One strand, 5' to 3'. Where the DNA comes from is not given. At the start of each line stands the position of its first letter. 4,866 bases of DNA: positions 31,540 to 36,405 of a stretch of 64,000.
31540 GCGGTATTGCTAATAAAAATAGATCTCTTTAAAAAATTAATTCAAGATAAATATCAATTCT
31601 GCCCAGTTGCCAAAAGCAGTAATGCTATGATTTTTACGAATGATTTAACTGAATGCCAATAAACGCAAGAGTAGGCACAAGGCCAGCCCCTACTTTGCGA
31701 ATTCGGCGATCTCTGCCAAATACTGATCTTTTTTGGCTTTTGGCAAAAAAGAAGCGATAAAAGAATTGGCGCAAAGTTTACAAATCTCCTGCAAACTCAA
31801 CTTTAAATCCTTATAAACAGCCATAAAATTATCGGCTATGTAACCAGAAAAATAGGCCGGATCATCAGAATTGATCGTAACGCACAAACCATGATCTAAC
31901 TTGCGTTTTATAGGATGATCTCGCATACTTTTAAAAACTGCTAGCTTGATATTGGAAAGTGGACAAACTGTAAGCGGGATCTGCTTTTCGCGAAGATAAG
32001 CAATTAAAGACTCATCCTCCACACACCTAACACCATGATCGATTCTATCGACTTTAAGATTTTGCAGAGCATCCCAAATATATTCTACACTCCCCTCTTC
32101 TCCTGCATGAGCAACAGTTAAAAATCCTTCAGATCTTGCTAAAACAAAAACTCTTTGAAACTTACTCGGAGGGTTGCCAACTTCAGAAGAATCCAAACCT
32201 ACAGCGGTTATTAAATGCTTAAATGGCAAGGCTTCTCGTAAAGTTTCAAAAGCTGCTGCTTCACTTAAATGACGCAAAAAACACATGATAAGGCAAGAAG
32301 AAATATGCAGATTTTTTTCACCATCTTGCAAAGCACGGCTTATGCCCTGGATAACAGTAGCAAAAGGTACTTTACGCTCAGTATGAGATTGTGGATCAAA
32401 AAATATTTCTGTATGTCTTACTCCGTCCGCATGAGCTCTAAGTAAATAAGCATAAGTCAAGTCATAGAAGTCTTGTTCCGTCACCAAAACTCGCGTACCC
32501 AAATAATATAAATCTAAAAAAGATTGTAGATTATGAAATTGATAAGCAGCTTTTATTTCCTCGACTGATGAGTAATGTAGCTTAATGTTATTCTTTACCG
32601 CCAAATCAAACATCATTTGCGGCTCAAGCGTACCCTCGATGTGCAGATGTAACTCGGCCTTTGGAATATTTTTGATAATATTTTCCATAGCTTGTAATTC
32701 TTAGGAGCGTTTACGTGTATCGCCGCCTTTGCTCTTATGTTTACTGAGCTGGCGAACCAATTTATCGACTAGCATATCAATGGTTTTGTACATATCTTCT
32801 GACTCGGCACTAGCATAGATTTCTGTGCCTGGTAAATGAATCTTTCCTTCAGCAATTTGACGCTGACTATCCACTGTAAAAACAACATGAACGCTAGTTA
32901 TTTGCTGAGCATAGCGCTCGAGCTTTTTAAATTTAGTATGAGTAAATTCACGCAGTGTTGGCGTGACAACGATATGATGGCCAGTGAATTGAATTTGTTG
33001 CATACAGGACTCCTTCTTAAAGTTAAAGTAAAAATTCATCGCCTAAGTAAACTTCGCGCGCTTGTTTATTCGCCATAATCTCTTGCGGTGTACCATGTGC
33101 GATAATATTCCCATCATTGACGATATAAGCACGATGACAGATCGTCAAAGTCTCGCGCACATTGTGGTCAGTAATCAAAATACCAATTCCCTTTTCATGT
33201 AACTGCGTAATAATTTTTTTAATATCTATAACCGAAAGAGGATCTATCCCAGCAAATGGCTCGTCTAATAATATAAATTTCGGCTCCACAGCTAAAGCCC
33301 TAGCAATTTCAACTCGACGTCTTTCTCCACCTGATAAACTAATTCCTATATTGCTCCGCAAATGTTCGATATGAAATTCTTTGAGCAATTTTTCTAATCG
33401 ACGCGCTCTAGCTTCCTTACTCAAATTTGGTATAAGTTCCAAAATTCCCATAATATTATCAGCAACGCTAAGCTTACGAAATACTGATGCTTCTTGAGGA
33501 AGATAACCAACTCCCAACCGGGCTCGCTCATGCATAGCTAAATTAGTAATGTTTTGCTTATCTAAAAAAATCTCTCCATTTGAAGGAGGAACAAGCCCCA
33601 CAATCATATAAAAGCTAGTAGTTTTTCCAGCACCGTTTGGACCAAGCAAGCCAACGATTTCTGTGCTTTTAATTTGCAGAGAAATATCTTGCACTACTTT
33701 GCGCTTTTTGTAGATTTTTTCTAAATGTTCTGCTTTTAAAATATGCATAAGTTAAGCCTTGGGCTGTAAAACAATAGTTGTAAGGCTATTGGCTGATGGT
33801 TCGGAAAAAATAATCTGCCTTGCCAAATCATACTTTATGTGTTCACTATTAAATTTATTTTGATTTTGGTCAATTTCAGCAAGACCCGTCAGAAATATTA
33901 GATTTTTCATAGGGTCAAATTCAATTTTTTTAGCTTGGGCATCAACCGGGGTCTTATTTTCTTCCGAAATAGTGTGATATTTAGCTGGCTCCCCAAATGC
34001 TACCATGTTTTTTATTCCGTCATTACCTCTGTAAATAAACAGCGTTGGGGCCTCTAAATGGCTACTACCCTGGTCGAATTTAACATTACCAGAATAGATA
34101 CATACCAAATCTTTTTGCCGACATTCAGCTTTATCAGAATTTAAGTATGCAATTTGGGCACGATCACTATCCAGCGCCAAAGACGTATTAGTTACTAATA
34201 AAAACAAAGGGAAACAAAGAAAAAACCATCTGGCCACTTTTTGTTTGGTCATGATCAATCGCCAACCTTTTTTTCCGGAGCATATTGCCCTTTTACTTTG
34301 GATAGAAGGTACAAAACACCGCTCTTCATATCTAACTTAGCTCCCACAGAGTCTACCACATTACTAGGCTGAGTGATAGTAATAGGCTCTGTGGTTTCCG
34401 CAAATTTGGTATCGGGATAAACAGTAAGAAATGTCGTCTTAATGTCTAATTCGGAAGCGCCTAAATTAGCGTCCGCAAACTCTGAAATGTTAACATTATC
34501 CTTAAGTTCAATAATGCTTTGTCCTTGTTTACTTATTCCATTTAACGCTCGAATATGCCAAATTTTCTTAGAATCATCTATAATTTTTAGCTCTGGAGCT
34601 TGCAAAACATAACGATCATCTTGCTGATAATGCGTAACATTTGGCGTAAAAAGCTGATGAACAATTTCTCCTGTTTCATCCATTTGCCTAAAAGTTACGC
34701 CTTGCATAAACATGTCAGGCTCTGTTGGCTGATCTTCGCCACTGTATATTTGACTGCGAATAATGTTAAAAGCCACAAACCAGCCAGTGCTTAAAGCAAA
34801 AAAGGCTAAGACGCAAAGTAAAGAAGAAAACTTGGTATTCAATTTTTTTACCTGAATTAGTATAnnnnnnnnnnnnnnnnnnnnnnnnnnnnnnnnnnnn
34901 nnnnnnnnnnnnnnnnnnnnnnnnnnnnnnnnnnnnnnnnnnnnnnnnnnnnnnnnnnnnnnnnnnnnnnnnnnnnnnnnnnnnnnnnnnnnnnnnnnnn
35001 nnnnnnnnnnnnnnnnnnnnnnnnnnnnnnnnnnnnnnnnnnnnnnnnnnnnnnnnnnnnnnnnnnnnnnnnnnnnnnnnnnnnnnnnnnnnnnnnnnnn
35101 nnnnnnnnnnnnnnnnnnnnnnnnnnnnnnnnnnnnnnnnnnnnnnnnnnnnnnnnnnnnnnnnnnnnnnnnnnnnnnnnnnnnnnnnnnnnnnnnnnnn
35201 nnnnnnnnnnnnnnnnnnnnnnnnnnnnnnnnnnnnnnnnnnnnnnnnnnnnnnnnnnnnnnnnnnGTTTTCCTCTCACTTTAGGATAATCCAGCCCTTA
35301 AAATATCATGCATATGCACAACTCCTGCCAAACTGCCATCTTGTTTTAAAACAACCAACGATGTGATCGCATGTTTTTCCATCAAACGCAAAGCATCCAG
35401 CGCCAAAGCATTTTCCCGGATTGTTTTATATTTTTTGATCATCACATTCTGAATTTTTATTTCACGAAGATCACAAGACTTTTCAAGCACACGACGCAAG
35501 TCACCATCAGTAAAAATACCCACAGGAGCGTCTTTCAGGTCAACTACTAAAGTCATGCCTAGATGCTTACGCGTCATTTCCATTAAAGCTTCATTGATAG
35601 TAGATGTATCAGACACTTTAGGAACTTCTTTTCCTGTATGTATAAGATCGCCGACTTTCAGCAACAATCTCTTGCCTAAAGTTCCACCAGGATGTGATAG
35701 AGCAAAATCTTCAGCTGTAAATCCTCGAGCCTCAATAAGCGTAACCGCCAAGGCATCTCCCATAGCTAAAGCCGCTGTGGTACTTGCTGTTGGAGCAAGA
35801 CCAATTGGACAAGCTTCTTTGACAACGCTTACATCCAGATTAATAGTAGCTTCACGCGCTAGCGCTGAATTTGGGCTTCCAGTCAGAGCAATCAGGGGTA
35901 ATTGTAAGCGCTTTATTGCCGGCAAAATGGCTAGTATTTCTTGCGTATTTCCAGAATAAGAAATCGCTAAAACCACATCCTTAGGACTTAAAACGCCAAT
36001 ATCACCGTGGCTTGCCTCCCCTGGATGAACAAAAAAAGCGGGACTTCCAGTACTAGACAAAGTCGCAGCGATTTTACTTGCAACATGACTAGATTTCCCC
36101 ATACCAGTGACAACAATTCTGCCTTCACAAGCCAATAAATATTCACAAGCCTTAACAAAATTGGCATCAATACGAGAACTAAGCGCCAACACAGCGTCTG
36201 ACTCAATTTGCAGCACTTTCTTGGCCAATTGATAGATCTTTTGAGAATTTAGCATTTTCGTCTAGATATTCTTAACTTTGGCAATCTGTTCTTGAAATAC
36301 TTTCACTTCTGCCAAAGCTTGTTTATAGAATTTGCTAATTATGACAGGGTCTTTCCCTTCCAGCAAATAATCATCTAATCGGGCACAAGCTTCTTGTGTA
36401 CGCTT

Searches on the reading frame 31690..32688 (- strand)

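Call 53: search_protein_families(library=pfam, proteins=[window:31690-32688:-], max_evalue=0.001)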
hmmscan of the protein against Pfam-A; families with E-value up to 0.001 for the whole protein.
window:31690-32688:- (332 aa): 2 families
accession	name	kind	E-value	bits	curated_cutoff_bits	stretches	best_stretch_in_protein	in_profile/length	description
PF00962.28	A_deaminase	-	1.4e-89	300.9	27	1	9-329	1-329/330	Adenosine deaminase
PF19326.5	AMP_deaminase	-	2.9e-11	42.9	27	1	189-325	452-587/630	AMP deaminase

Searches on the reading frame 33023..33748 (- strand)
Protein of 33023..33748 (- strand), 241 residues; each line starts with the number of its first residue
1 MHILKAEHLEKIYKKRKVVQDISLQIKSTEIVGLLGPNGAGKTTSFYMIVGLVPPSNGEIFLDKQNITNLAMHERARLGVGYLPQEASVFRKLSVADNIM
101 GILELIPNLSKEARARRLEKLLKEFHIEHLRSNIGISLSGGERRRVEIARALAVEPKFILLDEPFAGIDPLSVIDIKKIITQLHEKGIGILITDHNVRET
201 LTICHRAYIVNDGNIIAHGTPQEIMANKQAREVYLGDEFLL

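Call 53: search_protein_families(library=pfam, proteins=[window:33023-33748:-], max_evalue=0.001)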
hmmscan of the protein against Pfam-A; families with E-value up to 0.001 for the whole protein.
window:33023-33748:- (241 aa): 3 families
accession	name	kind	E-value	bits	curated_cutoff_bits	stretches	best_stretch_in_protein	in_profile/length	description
PF00005.33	ABC_tran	-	9e-36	123.9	25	1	20-166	2-137/137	ABC transporter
PF12399.14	BCA_ABC_TP_C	-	3.7e-09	36.4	25.5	1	215-239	2-26/27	Branched-chain amino acid ATP-binding cassette transporter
PF13304.12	AAA_21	-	0.00059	20.4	27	0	155-196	257-299/304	AAA domain, putative AbiEii toxin, Type IV TA system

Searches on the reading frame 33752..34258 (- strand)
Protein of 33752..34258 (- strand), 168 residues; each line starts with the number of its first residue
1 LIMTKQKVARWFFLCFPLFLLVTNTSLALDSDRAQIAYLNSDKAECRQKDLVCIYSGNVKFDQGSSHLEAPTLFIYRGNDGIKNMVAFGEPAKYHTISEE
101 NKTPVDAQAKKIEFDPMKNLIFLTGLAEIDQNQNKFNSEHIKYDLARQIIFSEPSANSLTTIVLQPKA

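Call 53: search_protein_families(library=pfam, proteins=[window:33752-34258:-], max_evalue=0.001)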
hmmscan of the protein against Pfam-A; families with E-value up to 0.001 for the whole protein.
window:33752-34258:- (168 aa): 2 families
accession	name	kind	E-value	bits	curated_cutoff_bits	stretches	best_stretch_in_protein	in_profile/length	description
PF03968.19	LptD_N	-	1.8e-22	80.1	20.4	1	39-148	2-112/113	LptA/(LptD N-terminal domain) LPS transport protein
PF06835.18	LptC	-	0.00017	21.7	21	0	97-153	77-138/175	Lipopolysaccharide-assembly, LptC-related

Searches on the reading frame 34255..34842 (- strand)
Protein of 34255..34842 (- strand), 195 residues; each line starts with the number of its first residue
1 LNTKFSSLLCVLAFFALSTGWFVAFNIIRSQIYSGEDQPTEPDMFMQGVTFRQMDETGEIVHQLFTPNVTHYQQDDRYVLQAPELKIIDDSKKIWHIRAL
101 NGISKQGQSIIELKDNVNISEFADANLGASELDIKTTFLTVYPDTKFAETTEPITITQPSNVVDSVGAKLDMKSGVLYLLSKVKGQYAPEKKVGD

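Call 53: search_protein_families(library=pfam, proteins=[window:34255-34842:-], max_evalue=0.001)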
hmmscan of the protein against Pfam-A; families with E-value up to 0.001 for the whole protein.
window:34255-34842:- (195 aa): 1 family
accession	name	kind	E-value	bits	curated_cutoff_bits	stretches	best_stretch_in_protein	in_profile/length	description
PF06835.18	LptC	-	7.6e-37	127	21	1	16-188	5-175/175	Lipopolysaccharide-assembly, LptC-related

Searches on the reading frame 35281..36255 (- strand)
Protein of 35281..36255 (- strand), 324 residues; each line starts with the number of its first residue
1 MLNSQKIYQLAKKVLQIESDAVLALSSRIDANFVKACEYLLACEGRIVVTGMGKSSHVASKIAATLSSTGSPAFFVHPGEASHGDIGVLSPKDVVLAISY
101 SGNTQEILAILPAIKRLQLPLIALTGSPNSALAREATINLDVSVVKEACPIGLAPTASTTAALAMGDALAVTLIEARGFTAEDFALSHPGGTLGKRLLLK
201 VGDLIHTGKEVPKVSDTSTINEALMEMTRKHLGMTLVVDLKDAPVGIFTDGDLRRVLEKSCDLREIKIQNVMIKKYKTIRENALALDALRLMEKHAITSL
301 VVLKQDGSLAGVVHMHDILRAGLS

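Call 53: search_protein_families(library=pfam, proteins=[window:35281-36255:-], max_evalue=0.001)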
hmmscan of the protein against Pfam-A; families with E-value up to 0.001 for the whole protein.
window:35281-36255:- (324 aa): 3 families
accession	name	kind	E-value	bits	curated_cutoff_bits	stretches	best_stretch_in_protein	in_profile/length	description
PF01380.27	SIS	-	4.5e-30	104.6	25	1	41-171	2-130/131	SIS domain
PF00571.33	CBS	-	9.5e-20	71.1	24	2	269-321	2-54/57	CBS domain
PF13580.11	SIS_2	-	0.00016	22.1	27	0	90-126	102-138/138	SIS domain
